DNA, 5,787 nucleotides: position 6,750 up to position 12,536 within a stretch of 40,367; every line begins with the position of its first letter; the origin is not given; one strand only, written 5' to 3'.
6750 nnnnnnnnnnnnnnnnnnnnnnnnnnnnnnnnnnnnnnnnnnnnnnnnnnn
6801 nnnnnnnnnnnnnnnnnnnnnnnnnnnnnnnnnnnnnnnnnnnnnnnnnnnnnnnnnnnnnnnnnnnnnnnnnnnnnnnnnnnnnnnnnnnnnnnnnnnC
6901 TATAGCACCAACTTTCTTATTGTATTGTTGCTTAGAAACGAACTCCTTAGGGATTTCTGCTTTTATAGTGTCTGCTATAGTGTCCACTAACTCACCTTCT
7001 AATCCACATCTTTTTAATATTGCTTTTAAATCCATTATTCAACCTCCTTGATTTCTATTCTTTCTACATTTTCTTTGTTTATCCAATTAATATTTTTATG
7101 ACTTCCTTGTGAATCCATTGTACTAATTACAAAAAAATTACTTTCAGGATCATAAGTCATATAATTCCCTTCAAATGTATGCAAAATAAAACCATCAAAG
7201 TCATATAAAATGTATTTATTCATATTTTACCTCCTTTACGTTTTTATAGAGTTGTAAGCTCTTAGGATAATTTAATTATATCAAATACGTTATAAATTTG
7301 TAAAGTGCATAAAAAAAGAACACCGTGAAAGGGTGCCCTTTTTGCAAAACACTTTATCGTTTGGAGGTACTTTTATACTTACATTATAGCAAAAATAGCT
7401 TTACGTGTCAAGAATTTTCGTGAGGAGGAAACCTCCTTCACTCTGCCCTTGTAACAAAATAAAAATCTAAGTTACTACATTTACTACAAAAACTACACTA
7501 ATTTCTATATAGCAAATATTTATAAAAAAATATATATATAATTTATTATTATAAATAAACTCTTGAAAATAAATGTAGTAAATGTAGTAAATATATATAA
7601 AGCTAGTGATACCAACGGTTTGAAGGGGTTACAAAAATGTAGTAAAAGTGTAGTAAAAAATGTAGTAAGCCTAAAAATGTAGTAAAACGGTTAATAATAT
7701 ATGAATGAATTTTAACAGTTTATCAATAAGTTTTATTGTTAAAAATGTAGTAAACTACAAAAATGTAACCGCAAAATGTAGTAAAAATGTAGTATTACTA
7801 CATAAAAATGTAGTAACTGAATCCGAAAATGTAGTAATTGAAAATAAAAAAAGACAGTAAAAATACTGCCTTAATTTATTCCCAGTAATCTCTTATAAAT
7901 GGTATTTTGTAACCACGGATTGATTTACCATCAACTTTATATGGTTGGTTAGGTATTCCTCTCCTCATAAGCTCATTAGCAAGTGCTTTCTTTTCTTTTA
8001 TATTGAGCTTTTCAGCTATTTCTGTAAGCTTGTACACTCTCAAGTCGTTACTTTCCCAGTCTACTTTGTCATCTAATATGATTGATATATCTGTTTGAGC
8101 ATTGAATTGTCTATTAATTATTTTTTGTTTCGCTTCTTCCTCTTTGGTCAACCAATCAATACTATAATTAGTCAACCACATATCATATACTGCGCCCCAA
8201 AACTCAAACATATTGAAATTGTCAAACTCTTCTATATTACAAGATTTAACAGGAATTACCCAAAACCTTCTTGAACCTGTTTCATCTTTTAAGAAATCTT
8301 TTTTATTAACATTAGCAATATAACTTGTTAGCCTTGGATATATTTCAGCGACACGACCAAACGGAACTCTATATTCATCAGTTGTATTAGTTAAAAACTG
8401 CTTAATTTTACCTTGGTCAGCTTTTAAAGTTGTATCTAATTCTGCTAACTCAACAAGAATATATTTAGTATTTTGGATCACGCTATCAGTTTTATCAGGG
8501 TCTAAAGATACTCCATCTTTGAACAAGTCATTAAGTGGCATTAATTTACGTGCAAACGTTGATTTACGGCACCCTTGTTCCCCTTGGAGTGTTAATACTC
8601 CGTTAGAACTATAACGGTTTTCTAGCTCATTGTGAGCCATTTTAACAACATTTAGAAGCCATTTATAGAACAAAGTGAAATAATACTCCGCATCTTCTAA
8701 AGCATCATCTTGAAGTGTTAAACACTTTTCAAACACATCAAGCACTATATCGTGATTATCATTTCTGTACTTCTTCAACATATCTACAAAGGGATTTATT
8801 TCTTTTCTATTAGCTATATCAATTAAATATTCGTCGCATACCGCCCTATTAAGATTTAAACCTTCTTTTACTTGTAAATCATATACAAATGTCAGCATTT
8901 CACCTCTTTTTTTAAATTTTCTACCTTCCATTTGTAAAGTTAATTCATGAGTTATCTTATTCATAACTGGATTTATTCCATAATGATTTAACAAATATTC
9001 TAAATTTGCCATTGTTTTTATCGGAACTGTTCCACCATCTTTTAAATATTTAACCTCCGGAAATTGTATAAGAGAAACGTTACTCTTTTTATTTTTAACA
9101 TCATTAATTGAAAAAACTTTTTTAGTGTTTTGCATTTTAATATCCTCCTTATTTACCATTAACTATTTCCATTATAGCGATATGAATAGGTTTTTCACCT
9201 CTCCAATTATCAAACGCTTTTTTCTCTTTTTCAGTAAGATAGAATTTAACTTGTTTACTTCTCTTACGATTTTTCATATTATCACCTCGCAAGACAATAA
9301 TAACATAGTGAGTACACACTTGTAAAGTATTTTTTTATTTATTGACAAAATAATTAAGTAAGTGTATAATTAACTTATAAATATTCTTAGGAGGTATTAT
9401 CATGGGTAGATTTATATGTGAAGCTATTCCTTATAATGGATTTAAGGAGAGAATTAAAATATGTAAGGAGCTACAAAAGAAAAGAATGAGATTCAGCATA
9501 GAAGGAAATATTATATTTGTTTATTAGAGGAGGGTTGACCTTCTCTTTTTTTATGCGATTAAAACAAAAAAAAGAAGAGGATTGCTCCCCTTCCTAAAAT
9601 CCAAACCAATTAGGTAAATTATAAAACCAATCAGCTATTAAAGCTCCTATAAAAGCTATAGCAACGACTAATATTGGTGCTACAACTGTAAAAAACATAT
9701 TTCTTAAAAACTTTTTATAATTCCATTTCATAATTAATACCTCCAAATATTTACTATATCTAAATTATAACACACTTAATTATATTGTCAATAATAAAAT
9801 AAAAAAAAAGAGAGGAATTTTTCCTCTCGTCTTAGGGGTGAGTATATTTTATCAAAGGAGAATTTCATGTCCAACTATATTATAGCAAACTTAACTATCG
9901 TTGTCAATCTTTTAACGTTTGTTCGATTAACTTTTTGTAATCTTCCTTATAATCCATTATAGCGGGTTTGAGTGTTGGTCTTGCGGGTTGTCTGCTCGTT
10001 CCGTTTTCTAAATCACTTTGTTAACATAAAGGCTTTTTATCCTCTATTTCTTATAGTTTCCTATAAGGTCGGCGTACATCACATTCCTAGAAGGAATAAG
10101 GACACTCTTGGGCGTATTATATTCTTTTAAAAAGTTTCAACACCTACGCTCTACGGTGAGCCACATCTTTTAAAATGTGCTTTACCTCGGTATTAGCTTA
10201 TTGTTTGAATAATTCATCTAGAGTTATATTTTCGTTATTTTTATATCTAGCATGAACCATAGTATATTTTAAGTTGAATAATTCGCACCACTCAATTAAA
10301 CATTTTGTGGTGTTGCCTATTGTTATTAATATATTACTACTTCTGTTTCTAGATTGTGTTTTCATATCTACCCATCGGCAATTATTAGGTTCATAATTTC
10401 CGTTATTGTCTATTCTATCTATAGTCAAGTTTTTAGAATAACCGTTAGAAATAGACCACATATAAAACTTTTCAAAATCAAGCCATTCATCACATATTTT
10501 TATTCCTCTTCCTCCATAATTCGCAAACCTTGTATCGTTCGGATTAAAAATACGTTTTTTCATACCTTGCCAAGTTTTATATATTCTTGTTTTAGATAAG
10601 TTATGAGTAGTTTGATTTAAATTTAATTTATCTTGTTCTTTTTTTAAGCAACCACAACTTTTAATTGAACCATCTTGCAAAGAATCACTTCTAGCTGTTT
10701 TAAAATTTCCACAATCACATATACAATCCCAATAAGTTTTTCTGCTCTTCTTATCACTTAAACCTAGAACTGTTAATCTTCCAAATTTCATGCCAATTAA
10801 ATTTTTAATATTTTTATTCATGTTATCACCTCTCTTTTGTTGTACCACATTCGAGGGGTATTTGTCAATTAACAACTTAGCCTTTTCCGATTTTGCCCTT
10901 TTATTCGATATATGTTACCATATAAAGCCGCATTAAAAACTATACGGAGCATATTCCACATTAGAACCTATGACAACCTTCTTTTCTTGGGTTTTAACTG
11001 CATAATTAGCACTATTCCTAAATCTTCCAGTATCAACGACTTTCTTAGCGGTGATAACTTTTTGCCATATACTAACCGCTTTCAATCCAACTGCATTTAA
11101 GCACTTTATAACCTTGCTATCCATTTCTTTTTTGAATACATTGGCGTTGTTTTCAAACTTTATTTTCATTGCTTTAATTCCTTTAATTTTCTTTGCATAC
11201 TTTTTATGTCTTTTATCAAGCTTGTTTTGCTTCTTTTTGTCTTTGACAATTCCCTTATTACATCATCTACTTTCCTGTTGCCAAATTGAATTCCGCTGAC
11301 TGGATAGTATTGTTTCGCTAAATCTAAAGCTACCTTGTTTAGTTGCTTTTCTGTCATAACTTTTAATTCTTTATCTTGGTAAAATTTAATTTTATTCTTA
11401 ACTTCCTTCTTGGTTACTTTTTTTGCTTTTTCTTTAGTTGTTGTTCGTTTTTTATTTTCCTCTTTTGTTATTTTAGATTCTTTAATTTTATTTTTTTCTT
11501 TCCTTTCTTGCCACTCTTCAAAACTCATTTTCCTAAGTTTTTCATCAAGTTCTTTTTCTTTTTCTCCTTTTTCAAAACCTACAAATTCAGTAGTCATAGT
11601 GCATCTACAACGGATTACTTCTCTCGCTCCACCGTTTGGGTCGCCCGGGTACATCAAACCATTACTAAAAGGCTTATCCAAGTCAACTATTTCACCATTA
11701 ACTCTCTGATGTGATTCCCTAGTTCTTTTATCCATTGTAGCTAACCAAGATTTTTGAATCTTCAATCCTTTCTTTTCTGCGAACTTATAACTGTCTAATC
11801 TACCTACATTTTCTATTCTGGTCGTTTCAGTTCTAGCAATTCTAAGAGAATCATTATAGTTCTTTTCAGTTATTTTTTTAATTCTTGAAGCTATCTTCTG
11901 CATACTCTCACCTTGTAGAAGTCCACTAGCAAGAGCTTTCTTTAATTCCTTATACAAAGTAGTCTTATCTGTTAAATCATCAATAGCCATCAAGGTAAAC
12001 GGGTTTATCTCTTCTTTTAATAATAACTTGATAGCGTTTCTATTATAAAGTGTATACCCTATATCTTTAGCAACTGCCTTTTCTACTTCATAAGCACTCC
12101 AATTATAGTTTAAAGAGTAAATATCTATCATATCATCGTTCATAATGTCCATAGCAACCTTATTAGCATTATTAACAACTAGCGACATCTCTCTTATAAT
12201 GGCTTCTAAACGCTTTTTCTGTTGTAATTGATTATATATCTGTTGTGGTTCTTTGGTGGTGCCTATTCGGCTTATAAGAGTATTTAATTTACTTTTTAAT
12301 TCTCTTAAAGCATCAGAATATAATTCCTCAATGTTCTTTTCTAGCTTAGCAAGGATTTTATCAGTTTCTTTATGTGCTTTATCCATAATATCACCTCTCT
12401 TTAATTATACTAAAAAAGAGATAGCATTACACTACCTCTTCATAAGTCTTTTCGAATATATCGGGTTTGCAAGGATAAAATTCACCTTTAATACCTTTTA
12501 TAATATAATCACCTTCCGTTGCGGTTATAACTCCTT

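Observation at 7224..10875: Head-morphogenesis module is split by a 3.7-kb block of replication, regulatory and selfish elements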

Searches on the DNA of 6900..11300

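Call 29: search_rna_families(source=window, start=6900, end=11300, threshold=evalue, max_evalue=1, show_alignments=3)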
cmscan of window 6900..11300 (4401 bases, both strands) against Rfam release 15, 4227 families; matches with E-value up to 1: 2.
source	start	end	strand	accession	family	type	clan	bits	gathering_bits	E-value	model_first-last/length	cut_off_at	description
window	9521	9600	+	RF03642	MIR5743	Gene; miRNA;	-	23.4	111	0.42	1-81/81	no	MIR5743 microRNA precursor family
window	7842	7907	-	RF02551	DapZ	Cis-reg;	-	22.9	56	0.9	1-78/78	no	ABC transporter regulator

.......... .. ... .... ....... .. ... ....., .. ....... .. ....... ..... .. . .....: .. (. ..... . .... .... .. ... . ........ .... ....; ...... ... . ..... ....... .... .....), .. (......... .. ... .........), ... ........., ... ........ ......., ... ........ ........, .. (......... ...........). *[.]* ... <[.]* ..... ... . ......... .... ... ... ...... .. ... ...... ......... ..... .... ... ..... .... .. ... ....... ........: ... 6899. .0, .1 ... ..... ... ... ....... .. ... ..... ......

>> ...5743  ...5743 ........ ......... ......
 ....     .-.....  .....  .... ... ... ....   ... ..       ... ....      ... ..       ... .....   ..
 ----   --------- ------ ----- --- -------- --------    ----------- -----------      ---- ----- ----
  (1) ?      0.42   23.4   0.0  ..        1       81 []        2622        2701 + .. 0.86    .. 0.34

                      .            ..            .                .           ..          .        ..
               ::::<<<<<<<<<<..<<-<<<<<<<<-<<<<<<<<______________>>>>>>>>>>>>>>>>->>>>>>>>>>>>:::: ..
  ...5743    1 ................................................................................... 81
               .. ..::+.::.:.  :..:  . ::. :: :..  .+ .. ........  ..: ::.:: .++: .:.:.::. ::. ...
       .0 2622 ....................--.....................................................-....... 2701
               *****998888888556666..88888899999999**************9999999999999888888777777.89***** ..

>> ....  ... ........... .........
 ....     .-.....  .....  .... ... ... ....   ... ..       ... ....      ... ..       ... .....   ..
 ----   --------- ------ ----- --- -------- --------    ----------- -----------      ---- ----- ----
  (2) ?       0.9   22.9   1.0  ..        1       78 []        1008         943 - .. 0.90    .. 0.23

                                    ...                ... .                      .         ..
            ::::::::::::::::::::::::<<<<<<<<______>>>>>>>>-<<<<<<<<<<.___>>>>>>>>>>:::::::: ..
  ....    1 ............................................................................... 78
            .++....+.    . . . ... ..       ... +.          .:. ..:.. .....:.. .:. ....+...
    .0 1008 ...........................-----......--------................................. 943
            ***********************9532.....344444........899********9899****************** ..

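Call 61: search_rna_families(source=window, start=9990, end=10230, threshold=evalue, max_evalue=10, show_alignments=3)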
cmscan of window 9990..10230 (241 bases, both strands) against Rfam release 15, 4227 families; matches with E-value up to 10: 3.
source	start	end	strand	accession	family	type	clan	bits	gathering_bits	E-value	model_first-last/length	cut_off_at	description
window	10087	10204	+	RF00394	SNORA4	Gene; snRNA; snoRNA; HACA-box;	CL00023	16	56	5.9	1-141/141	no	Small nucleolar RNA SNORA4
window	10112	10188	-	RF02512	PYLIS_5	Cis-reg;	-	14.8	60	5.5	1-100/100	no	Pyrrolysine insertion sequence transposase 1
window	9990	10062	+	RF02189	ST7-OT4_3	Gene; lncRNA;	-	8.6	50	6.1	223-302/302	5'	ST7 overlapping transcript 4 conserved region 3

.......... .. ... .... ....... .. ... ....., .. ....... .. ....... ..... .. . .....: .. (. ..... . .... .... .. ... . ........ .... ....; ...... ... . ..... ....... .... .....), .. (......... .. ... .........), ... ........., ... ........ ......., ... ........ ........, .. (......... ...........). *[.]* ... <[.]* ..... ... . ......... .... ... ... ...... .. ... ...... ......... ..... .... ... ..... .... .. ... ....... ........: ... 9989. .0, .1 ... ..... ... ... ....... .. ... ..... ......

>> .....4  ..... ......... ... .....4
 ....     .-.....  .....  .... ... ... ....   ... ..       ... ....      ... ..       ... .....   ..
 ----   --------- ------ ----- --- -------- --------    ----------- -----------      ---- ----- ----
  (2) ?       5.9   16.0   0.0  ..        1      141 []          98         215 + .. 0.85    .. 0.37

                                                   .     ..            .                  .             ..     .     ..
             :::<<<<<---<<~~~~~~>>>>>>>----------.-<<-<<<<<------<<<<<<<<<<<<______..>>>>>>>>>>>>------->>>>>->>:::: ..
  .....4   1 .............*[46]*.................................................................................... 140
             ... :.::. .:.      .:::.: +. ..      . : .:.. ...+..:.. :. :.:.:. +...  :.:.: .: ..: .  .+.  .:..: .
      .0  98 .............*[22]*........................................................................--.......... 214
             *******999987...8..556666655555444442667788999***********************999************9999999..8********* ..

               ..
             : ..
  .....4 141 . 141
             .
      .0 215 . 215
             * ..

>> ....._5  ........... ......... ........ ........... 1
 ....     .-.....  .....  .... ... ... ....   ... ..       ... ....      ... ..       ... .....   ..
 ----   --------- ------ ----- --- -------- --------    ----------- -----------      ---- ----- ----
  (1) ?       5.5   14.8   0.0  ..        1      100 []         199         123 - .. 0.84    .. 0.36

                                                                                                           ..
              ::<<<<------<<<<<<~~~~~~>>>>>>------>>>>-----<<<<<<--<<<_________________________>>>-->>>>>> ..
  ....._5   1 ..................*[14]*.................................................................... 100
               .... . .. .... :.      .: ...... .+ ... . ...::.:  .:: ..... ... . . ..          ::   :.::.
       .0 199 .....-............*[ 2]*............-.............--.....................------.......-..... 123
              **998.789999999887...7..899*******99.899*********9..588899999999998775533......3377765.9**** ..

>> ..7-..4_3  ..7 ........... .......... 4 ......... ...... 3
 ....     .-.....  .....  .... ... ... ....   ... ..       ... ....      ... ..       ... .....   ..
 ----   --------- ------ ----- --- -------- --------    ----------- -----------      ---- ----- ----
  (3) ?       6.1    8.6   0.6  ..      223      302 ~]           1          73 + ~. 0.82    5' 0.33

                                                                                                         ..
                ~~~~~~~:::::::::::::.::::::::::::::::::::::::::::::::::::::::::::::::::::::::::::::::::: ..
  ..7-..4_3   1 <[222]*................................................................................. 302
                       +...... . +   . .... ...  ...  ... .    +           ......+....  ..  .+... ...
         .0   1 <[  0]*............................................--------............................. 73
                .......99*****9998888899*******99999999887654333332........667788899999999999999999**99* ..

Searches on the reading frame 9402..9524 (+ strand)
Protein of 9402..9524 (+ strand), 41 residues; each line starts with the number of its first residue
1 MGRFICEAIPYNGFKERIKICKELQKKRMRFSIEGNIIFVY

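Call 86: search_protein_families(library=pfam, proteins=[window:9402-9524:+], max_evalue=1)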
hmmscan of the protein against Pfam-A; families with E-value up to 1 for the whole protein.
seq(41 aa): 0 families

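Call 87: search_protein_families(library=phrogs, proteins=[window:9402-9524:+], max_evalue=0.01)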
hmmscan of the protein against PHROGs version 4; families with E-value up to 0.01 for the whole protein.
seq(41 aa): 2 families
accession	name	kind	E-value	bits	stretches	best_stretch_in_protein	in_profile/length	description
phrog_16552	-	unknown function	1.7e-26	93.4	1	1-41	1-41/42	-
phrog_10701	-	unknown function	0.00029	21.5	1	7-28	10-31/49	-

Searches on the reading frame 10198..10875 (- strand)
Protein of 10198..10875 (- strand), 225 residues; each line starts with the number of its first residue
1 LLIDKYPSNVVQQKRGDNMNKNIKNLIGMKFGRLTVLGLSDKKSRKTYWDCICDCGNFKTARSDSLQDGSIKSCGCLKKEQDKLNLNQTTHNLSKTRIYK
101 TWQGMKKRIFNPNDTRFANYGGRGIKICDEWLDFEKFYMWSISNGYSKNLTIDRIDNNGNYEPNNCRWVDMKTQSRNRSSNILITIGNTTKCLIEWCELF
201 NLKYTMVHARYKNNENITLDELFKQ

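Call 4: search_protein_families(library=pfam, proteins=[window:10198-10875:-], max_evalue=0.01)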
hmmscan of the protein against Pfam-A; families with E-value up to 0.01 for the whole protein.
window:10198-10875:- (225 aa): 0 families

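Call 5: search_protein_families(library=phrogs, proteins=[window:10198-10875:-], max_evalue=0.001)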
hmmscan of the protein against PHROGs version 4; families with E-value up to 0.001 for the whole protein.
window:10198-10875:- (225 aa): 8 families
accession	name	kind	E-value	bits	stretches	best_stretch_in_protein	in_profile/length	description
phrog_374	-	DNA, RNA and nucleotide metabolism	1.8e-80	272.5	1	14-216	185-389/617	HNH endonuclease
phrog_3377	-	DNA, RNA and nucleotide metabolism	1.2e-51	176.4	1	88-216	4-132/196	HNH endonuclease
phrog_8790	-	DNA, RNA and nucleotide metabolism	8.6e-36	125.1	1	81-209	8-125/241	restriction endonuclease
phrog_2081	-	DNA, RNA and nucleotide metabolism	1.5e-28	101.1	1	47-213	49-238/433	HNH endonuclease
phrog_953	-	DNA, RNA and nucleotide metabolism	4.1e-18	66.9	1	89-175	215-302/420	HNH endonuclease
phrog_18493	-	unknown function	2.3e-10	41.6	1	17-81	51-113/136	-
phrog_22195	-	unknown function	6.2e-07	30.3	1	21-99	5-81/148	-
phrog_28742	-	unknown function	0.00076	20.7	0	99-188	24-115/165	-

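Call 86: search_protein_families(library=pfam, proteins=[window:10198-10821:-], max_evalue=1)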
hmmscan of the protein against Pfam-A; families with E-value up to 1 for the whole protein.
window:10198-10821:- (207 aa): 1 family
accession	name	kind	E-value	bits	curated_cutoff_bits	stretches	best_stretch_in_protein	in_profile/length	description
PF16282.11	SANT_DAMP1_like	-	0.013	16.2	29.1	1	171-204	33-68/80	SANT/Myb-like domain of DAMP1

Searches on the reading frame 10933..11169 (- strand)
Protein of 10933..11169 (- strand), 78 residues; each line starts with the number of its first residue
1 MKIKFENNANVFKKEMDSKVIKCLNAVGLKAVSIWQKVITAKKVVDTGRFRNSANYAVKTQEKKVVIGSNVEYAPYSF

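Call 4: search_protein_families(library=pfam, proteins=[window:10933-11169:-], max_evalue=0.01)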
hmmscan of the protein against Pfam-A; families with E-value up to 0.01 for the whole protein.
window:10933-11169:- (78 aa): 2 families
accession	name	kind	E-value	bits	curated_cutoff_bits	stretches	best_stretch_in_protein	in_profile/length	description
PF04883.17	HK97-gp10_like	-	0.00028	22.2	21.4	1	4-76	2-74/78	Bacteriophage HK97-gp10, putative tail-component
PF09111.16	SLIDE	-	0.0057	17.1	24.8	1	1-51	38-88/116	SLIDE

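Call 5: search_protein_families(library=phrogs, proteins=[window:10933-11169:-], max_evalue=0.001)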
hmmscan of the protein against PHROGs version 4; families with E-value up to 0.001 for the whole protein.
window:10933-11169:- (78 aa): 1 family
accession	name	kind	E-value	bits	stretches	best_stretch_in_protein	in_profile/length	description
phrog_5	-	connector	0.00038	21.3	1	5-76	101-170/239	tail completion or Neck1 protein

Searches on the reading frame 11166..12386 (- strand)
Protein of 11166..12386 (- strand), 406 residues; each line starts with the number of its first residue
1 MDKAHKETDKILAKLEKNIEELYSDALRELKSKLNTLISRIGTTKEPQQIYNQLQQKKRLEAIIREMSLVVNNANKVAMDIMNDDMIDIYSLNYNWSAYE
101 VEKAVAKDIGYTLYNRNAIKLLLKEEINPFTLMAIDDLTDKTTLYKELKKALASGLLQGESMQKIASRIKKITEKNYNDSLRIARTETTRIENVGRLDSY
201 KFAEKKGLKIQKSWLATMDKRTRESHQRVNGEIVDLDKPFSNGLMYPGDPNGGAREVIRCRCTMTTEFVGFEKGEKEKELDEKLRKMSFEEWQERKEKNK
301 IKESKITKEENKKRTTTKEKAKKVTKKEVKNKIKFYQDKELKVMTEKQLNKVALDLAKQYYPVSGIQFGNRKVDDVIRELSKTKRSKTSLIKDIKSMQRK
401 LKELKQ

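Call 4: search_protein_families(library=pfam, proteins=[window:11166-12386:-], max_evalue=0.01)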
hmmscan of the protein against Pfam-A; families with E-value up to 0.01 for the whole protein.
window:11166-12386:- (406 aa): 2 families
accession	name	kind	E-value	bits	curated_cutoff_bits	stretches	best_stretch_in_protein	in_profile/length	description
PF04233.19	Phage_Mu_F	-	4e-20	73.1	29.6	1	147-264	2-111/112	Phage Mu protein F like protein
PF04566.18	RNA_pol_Rpb2_4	-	0.0082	16.7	28.7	0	41-76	8-43/62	RNA polymerase Rpb2, domain 4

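Call 5: search_protein_families(library=phrogs, proteins=[window:11166-12386:-], max_evalue=0.001)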
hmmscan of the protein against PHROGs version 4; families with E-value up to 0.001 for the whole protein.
window:11166-12386:- (406 aa): 17 families
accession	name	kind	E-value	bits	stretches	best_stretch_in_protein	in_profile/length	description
phrog_115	-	head and packaging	1.4e-52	180.7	1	3-387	31-414/665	minor head protein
phrog_2662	-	head and packaging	3.8e-35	122.6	1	143-268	586-709/717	portal protein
phrog_595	-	head and packaging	4.2e-35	123.1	1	6-352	13-397/513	head maturation protease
phrog_2468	-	head and packaging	1e-34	121.4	1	7-297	27-301/303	head morphogenesis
phrog_3517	-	head and packaging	2.8e-30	106.9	1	182-309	237-360/371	head morphogenesis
phrog_859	-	head and packaging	2.2e-27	97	1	6-323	6-341/807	portal protein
phrog_6577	-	unknown function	6.2e-25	88.7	1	142-353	113-323/1066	-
phrog_4728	-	head and packaging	5.3e-19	69.4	1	9-344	45-408/591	head morphogenesis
phrog_2841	-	head and packaging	9.6e-14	52.3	1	35-383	99-399/525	minor head protein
phrog_18477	-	head and packaging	1.9e-13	51.1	1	180-283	206-310/760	head morphogenesis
phrog_19443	-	head and packaging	8.3e-13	48.6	1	7-313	28-324/579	minor head protein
phrog_15127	-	head and packaging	3.4e-11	43.4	1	18-276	3-259/602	head protein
phrog_758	-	head and packaging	1.1e-07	32.5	1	145-301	175-323/326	head morphogenesis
phrog_34890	-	head and packaging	7.3e-07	28.9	1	180-265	213-304/679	head morphogenesis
phrog_21406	-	unknown function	7.8e-07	27.9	1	209-266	291-351/1668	-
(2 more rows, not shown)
